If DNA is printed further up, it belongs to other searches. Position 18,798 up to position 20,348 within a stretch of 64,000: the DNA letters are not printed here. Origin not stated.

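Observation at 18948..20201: Pseudo-RecA/KaiC ATPase fused to a degenerate GGDEF with retained RxxD: a BcsE-like candidate c-di-GMP receptor beside a PgaC-type synthase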

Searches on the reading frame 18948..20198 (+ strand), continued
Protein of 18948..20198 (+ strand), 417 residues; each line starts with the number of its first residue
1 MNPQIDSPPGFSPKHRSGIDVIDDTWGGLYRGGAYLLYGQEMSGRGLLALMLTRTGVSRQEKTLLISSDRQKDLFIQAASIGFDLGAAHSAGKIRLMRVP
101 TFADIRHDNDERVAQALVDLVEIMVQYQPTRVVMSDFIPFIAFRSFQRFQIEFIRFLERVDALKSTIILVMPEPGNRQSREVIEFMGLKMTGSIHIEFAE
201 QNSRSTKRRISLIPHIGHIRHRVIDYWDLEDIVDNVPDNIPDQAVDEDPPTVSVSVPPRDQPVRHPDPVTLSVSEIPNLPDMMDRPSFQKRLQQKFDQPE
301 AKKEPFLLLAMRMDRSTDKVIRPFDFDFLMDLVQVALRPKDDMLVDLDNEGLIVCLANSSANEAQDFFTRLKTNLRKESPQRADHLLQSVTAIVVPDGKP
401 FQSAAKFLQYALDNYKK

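Call 17: search_protein_families(library=pfam, proteins=[P0007, P0045, P0063, P0073, P0095, P0014, P0002, P0079], max_evalue=10)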
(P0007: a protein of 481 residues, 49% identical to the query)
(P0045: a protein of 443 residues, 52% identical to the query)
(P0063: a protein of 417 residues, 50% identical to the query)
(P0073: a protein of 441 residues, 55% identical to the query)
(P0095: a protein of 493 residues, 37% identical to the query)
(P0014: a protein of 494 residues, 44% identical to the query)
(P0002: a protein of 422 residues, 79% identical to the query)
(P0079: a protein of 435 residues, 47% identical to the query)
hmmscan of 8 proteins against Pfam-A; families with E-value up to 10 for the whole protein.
P0007 (481 aa): 2 families
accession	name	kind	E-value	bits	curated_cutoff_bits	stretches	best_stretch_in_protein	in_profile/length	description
PF06745.19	ATPase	-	2.1e-14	53.9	26.6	1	17-207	3-197/231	KaiC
PF17853.6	GGDEF_2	-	0.045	14.4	24.5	1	371-443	21-86/116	GGDEF-like domain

P0045 (443 aa): 5 families
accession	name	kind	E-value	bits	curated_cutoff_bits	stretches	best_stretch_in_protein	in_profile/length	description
PF06745.19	ATPase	-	6.8e-17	62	26.6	1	41-225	1-190/231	KaiC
PF14417.12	MEDS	-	0.016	15.4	29.8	1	74-133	16-76/161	MEDS: MEthanogen/methylotroph, DcmR Sensory domain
PF17853.6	GGDEF_2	-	0.03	15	24.5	1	332-405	20-86/116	GGDEF-like domain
PF16963.10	PelD_GGDEF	-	0.1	12.9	27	1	357-436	41-122/125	PelD GGDEF domain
PF00154.27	RecA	-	0.19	11.6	27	1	52-112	46-105/262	recA bacterial DNA recombination protein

P0063 (417 aa): 3 families
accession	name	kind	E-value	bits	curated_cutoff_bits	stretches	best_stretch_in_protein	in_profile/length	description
PF06745.19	ATPase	-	5.6e-17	62.3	26.6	1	16-172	2-163/231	KaiC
PF17853.6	GGDEF_2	-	0.0025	18.5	24.5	1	305-379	18-86/116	GGDEF-like domain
PF14417.12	MEDS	-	0.093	13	29.8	1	48-100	16-69/161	MEDS: MEthanogen/methylotroph, DcmR Sensory domain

P0073 (441 aa): 4 families
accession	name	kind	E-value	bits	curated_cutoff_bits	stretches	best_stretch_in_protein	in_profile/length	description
PF06745.19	ATPase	-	2.1e-15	57.1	26.6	1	10-203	3-201/231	KaiC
PF17853.6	GGDEF_2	-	0.00063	20.4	24.5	1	332-403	22-86/116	GGDEF-like domain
PF06743.20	FAST_1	-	0.039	14.3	27.4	1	387-420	15-49/72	FAST kinase-like protein, subdomain 1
PF00990.26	GGDEF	-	0.87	9.8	23.8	0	358-404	65-110/161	Diguanylate cyclase, GGDEF domain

P0095 (493 aa): 4 families
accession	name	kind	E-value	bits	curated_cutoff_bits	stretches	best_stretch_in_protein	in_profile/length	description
PF06745.19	ATPase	-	9.4e-20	71.4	26.6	1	20-213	3-199/231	KaiC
PF17853.6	GGDEF_2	-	0.0021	18.8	24.5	1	383-455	21-86/116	GGDEF-like domain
PF16963.10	PelD_GGDEF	-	0.0038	17.5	27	1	366-461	6-97/125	PelD GGDEF domain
PF14417.12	MEDS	-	0.0045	17.3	29.8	1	51-131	16-97/161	MEDS: MEthanogen/methylotroph, DcmR Sensory domain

P0014 (494 aa): 2 families
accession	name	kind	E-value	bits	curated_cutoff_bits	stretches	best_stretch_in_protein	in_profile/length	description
PF06745.19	ATPase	-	1.1e-16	61.4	26.6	1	17-208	3-198/231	KaiC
PF17853.6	GGDEF_2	-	0.053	14.2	24.5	1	382-456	20-86/116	GGDEF-like domain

P0002 (422 aa): 2 families
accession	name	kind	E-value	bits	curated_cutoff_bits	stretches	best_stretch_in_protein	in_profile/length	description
PF06745.19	ATPase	-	3.4e-13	50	26.6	1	16-210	2-200/231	KaiC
PF00990.26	GGDEF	-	0.0045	17.2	23.8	1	340-384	67-110/161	Diguanylate cyclase, GGDEF domain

P0079 (435 aa): 3 families
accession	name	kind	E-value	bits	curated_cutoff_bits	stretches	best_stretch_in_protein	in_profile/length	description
PF06745.19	ATPase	-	1.3e-12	48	26.6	1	14-209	1-201/231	KaiC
PF17853.6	GGDEF_2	-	0.0005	20.7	24.5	2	71-134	6-56/116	GGDEF-like domain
PF06743.20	FAST_1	-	0.03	14.7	27.4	1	380-414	14-49/72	FAST kinase-like protein, subdomain 1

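Call 18: find_encoding_contigs(protein=P0073, flank=10000, max_places=2)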
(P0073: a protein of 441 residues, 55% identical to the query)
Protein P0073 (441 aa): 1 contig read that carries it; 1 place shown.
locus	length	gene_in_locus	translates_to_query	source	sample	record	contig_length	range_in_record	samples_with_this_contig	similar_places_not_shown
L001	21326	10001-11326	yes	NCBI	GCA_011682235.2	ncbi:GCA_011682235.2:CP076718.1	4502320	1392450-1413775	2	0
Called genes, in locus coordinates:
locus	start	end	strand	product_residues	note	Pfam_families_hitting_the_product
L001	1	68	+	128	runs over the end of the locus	PF01597:GCV_H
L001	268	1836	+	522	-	PF00117:GATase, PF07722:Peptidase_C26, PF02540:NAD_synthase (weak), PF00958:GMP_synt_C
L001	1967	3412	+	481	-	PF13525:YfiO, PF13174:TPR_6 (faint), PF13432:TPR_16, PF13458:Peripla_BP_6, PF01094:ANF_receptor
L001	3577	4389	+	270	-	PF13371:TPR_9 (faint), PF07719:TPR_2 (faint), PF13428:TPR_14 (faint), PF13512:TPR_18 (faint), PF13525:YfiO, PF13174:TPR_6 (faint), PF13432:TPR_16 (weak), PF14559:TPR_19 (faint)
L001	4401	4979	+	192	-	PF01467:CTP_transf_like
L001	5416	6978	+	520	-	PF00933:Glyco_hydro_3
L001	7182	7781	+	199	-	PF00578:AhpC-TSA, PF08534:Redoxin, PF13905:Thioredoxin_8 (weak)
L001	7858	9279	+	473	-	PF03553:Na_H_antiporter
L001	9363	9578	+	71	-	-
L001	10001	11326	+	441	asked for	PF06745:ATPase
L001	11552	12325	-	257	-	PF02585:PIG-L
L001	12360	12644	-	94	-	-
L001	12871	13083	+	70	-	-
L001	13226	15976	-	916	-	PF00133:tRNA-synt_1, PF09334:tRNA-synt_1g, PF13603:tRNA-synt_1_2, PF08264:Anticodon_1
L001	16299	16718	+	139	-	PF13380:CoA_binding_2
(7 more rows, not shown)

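Call 19: find_encoding_contigs(protein=P0002, flank=10000, max_places=1)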
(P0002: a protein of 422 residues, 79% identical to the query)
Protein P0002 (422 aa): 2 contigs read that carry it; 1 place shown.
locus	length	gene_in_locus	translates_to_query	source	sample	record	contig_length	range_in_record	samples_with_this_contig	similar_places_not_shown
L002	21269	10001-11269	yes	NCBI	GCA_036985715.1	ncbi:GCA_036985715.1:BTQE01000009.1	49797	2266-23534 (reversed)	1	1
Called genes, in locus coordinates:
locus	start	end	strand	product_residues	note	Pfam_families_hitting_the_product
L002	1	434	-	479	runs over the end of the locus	PF13174:TPR_6 (faint), PF13525:YfiO (faint), PF13458:Peripla_BP_6, PF01094:ANF_receptor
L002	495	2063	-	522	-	PF00117:GATase, PF07722:Peptidase_C26, PF02540:NAD_synthase (weak), PF00958:GMP_synt_C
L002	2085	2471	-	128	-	PF01597:GCV_H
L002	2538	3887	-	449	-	PF00289:Biotin_carb_N, PF02222:ATP-grasp (weak), PF02786:CPSase_L_D2, PF07478:Dala_Dala_lig_C, PF02785:Biotin_carb_C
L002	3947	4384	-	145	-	PF00364:Biotin_lipoyl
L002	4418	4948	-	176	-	PF08207:EFP_N, PF01132:EFP, PF09285:Elong-fact-P_C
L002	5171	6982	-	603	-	PF00171:Aldedh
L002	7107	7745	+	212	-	-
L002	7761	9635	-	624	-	PF17957:Big_7 (faint), PF13360:PQQ_2, PF13570:Beta-prop_ACSF4, PF25292:Beta-prop_CGLA (faint), PF13360:PQQ_2 (weak), PF13570:Beta-prop_ACSF4 (weak)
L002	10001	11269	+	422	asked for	PF06745:ATPase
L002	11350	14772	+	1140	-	PF00515:TPR_1 (faint), PF07719:TPR_2 (faint), PF13174:TPR_6 (faint), PF13428:TPR_14 (faint), PF13432:TPR_16 (faint), PF23914:TPR_CcmH_CycH (faint), PF13181:TPR_8 (faint), PF14559:TPR_19 (faint), +2 more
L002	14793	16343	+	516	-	PF13506:Glyco_transf_21, PF00535:Glycos_transf_2, PF10111:Glyco_tranf_2_2 (weak), PF13641:Glyco_tranf_2_3, PF01644:Chitin_synth_1 (faint), PF03142:Chitin_synth_2, PF13632:Glyco_trans_2_3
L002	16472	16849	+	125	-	-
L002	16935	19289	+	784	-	PF08532:Glyco_hydro_42M (faint)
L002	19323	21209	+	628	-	-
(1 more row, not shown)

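Call 20: find_encoding_contigs(protein=P0063, flank=10000, max_places=1)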
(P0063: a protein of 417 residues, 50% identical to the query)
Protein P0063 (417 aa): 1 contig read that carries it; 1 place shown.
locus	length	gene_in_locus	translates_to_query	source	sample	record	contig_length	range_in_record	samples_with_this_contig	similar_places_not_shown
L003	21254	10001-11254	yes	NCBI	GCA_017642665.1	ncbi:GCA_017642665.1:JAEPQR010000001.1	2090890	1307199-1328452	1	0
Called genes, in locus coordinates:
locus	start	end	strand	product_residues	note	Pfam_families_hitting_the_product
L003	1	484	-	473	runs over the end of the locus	PF13525:YfiO, PF01094:ANF_receptor (faint)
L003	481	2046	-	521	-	PF00117:GATase, PF07722:Peptidase_C26, PF02540:NAD_synthase (weak), PF03054:tRNA_Me_trans (faint), PF00958:GMP_synt_C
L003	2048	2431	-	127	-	PF01597:GCV_H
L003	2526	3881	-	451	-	PF00289:Biotin_carb_N, PF02222:ATP-grasp, PF02786:CPSase_L_D2, PF07478:Dala_Dala_lig_C, PF02785:Biotin_carb_C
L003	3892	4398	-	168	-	PF00364:Biotin_lipoyl, PF25984:BSH_YknX (faint)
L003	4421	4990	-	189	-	PF08207:EFP_N, PF01132:EFP, PF09285:Elong-fact-P_C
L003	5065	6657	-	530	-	PF00171:Aldedh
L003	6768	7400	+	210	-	-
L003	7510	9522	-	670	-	PF17957:Big_7, PF13360:PQQ_2, PF13570:Beta-prop_ACSF4, PF25292:Beta-prop_CGLA (faint), PF13360:PQQ_2 (weak), PF13570:Beta-prop_ACSF4 (weak)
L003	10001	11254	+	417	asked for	PF06745:ATPase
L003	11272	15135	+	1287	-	PF00515:TPR_1 (faint), PF07719:TPR_2 (faint), PF13181:TPR_8 (faint), PF13428:TPR_14 (faint), PF13431:TPR_17 (faint), PF13432:TPR_16 (faint), PF14559:TPR_19 (faint), PF14561:TPR_20 (faint), +1 more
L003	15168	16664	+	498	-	PF13506:Glyco_transf_21, PF13641:Glyco_tranf_2_3, PF00535:Glycos_transf_2, PF10111:Glyco_tranf_2_2 (weak), PF01644:Chitin_synth_1 (faint), PF03142:Chitin_synth_2, PF13632:Glyco_trans_2_3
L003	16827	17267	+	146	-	-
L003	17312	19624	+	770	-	-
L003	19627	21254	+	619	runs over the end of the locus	PF01522:Polysacc_deac_1 (faint)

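Call 21: find_encoding_contigs(protein=P0015, flank=10000, max_places=1)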
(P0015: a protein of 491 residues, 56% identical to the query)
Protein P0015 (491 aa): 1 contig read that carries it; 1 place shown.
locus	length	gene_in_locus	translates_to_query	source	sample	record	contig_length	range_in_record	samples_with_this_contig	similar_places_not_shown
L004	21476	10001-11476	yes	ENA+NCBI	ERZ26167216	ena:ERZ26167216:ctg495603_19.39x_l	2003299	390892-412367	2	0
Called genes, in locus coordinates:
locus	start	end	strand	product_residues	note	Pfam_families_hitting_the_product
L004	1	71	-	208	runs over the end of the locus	-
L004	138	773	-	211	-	-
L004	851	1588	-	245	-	-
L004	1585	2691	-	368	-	PF13481:AAA_25 (weak)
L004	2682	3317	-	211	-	-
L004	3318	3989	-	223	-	-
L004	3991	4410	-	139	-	-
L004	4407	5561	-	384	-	PF01841:Transglut_core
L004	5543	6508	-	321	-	-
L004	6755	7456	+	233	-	-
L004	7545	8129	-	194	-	PF13360:PQQ_2 (weak), PF13570:Beta-prop_ACSF4 (weak)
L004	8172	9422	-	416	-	PF17957:Big_7 (faint), PF13360:PQQ_2, PF13570:Beta-prop_ACSF4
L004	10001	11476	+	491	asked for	PF06745:ATPase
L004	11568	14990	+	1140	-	PF07719:TPR_2 (faint), PF13428:TPR_14 (faint), PF14559:TPR_19 (faint), PF23914:TPR_CcmH_CycH (faint), PF00515:TPR_1 (faint), PF13181:TPR_8 (faint), PF14561:TPR_20 (faint), PF13432:TPR_16 (weak)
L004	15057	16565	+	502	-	PF13506:Glyco_transf_21, PF00535:Glycos_transf_2, PF10111:Glyco_tranf_2_2 (weak), PF13641:Glyco_tranf_2_3, PF01644:Chitin_synth_1 (faint), PF03142:Chitin_synth_2, PF13632:Glyco_trans_2_3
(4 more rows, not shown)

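Call 22: find_encoding_contigs(protein=P0095, flank=10000, max_places=1)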
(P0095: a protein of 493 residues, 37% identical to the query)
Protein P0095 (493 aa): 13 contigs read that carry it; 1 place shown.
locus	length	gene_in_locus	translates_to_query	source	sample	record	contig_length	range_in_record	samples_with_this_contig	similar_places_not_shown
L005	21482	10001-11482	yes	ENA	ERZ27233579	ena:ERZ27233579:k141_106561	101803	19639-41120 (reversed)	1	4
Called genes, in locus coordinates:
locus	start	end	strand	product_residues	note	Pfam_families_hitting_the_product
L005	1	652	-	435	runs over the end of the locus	PF01820:Dala_Dala_lig_N, PF02786:CPSase_L_D2 (faint), PF02222:ATP-grasp (faint), PF07478:Dala_Dala_lig_C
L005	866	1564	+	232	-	PF00149:Metallophos, PF12850:Metallophos_2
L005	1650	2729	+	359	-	PF12146:Hydrolase_4 (faint), PF00561:Abhydrolase_1 (weak)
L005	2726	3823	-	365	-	-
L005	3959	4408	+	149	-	-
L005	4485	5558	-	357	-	PF03462:PCRF, PF00472:RF-1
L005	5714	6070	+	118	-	-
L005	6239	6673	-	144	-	-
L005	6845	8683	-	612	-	PF13522:GATase_6, PF13537:GATase_7, PF01380:SIS, PF13580:SIS_2 (weak), PF01380:SIS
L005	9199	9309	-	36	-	-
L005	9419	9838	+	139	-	-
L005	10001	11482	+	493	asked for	PF06745:ATPase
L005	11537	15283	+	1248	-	PF00515:TPR_1 (faint), PF07719:TPR_2 (faint), PF12895:ANAPC3 (faint), PF13432:TPR_16, PF14559:TPR_19 (weak), PF13432:TPR_16 (weak), PF14559:TPR_19 (weak), PF13432:TPR_16 (weak), +11 more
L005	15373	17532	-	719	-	PF14537:Cytochrom_c3_2 (faint), PF13432:TPR_16 (weak), PF13424:TPR_12 (weak), PF13432:TPR_16, PF14559:TPR_19, PF13424:TPR_12 (weak), PF23914:TPR_CcmH_CycH (weak), PF14559:TPR_19 (weak), +11 more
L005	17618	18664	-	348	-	PF18990:DUF5723 (faint)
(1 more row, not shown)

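Call 23: predict_structure(alignment_id=A1)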
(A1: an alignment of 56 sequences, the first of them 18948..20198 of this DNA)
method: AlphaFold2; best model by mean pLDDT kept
length: 417 residues; sequences in the alignment: 56
mean_pLDDT: 82.4   pTM: 0.58
mean pLDDT of the five models: 82.4, 80.1, 78.7, 78.8, 76.2
residues with pLDDT >= 90: 236; 70-90: 101; 50-70: 29; < 50: 51
segments of 3 or more residues with pLDDT < 50: 1-10, 238-278
pLDDT, mean of each block of 10 residues (from residue 1): 34 84 91 96 95 97 95 94 96 92 67 93 95 96 93 94 94 94 93 94 88 77 84 62 41 41 37 37 92 93 92 70 76 90 92 95 87 81 75 91 95 77
secondary structure, 60 per line:
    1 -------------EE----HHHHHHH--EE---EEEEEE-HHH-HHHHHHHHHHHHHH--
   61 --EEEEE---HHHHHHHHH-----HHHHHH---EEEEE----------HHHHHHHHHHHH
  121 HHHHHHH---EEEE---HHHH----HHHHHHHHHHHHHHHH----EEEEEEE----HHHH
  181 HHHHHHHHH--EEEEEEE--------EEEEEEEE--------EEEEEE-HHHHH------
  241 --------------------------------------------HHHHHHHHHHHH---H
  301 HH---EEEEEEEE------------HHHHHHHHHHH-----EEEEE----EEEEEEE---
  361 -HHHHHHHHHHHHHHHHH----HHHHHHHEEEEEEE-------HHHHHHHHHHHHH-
elements in order: H20-26 E34-39 H45-58 E63-67 H71-79 H85-90 E94-98 H109-127 E131-134 H138-141 H146-161 E166-172 H177-189 E192-198 E207-214 E223-228 H230-234 H285-296 E306-313 H326-336 E342-346 E351-357 H362-378 H383-389 E390-396 H404-416

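Call 44: find_related_loci(query=A1, collection=genome_contigs, flank=10000)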
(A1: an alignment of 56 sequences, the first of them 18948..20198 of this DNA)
Query A1 (417 aa) in genome_contigs; peptide patterns used: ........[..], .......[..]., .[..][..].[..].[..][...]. (x = any residue, [..] = any of these).
154 stretches matched a pattern; 54 encode a relative of the query (tblastn E <= 1e-3); 48 distinct loci.
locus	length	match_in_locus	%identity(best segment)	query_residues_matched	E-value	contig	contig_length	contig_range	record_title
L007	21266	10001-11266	79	1-416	0e+0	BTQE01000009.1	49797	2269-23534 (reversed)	MAG: Rhodothermia bacterium BMS9Abin05 DNA, NODE_98_length_49797, whole genome shotgun sequence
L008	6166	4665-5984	65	1-414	0e+0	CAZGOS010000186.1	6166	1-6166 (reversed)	MAG TPA_asm: uncultured Rhodothermales bacterium isolate binchicken_co121_307 genome assembly, contig: NODE_12587_length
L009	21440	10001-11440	49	1-414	6e-138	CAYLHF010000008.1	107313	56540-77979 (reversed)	MAG TPA_asm: uncultured Rhodothermales bacterium isolate binchicken_co275_59 genome assembly, contig: NODE_101_length_10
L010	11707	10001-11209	51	17-414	6e-125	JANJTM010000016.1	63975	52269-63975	MAG: Rhodothermales bacterium isolate RX1_metabat.bin.83 RX1_k141_821860, whole genome shotgun sequence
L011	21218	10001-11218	50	10-414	7e-123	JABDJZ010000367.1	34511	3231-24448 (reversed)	MAG: Rhodothermales bacterium isolate SS_bin_36 k127_2904750, whole genome shotgun sequence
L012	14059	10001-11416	44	11-414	3e-121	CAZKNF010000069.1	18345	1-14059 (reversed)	MAG TPA_asm: uncultured Rhodothermales bacterium isolate SRP284430_co1_165 genome assembly, contig: NODE_1828_length_183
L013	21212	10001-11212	49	10-414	8e-120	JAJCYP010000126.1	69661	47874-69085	MAG: Bacteroidota bacterium isolate OFTM201 OFTM201_125, whole genome shotgun sequence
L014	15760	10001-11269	47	13-414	3e-116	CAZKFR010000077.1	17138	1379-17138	MAG TPA_asm: uncultured Rhodothermaceae bacterium isolate SRP162660_co1_314 genome assembly, contig: NODE_1668_length_17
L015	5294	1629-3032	41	1-414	2e-109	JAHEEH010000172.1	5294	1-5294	MAG: Bacteroidetes bacterium isolate Ww261 NODE_42682_length_5294_cov_2.126039, whole genome shotgun sequence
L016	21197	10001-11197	49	17-414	2e-120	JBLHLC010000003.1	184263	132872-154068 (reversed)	MAG: Rhodothermales bacterium isolate 3300054698_137 Ga0535670_0000045, whole genome shotgun sequence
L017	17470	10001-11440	62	1-412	3e-99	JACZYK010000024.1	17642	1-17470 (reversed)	MAG: Bacteroidetes bacterium isolate B26T1B8 B26T1B8_NODE5527, whole genome shotgun sequence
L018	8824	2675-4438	60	1-413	2e-95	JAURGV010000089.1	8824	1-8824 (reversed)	MAG: Rhodothermales bacterium isolate SFB_649D_100_68 NODE_89_length_8824_cov_3.255973, whole genome shotgun sequence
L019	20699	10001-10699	61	1-233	1e-94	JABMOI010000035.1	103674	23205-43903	MAG: bacterium isolate bin.449 k141_1089257, whole genome shotgun sequence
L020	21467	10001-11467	56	1-413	5e-94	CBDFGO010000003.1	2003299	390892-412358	MAG: Rhodothermales bacterium isolate 28387fc5-9e00-4dd0-aba9-54588f9ed8d6 genome assembly, contig: contig_3, whole geno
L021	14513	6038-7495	60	1-414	2e-93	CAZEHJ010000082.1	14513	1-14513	MAG TPA_asm: uncultured Rhodothermales bacterium isolate binchicken_co46_725 genome assembly, contig: NODE_7855_length_1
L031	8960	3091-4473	34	11-414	3e-80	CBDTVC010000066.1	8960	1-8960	MAG TPA_asm: uncultured bacterium isolate SRR7614709_binner13_Refined_12 genome assembly, contig: ERZ23877644.2617, whol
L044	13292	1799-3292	30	11-414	7e-59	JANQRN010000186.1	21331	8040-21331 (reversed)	MAG: Rhodothermales bacterium isolate IP29b_bin.67 k99_2112995, whole genome shotgun sequence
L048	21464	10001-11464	39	10-413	5e-45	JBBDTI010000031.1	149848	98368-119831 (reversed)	MAG: Rhodothermales bacterium isolate LejiaC_62_68 Lejia_C_201_length_149848_cov_41, whole genome shotgun sequence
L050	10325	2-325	62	306-413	9e-39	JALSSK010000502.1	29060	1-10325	MAG: Rhodothermales bacterium isolate 356-308_metabat2_scaf2bin.048 356-308_scaffold_858_c1, whole genome shotgun sequen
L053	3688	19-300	37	321-414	2e-13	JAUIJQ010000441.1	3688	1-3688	MAG: Rhodothermia bacterium isolate Co_bin.317 NODE_147421_length_3688_cov_1.004493, whole genome shotgun sequence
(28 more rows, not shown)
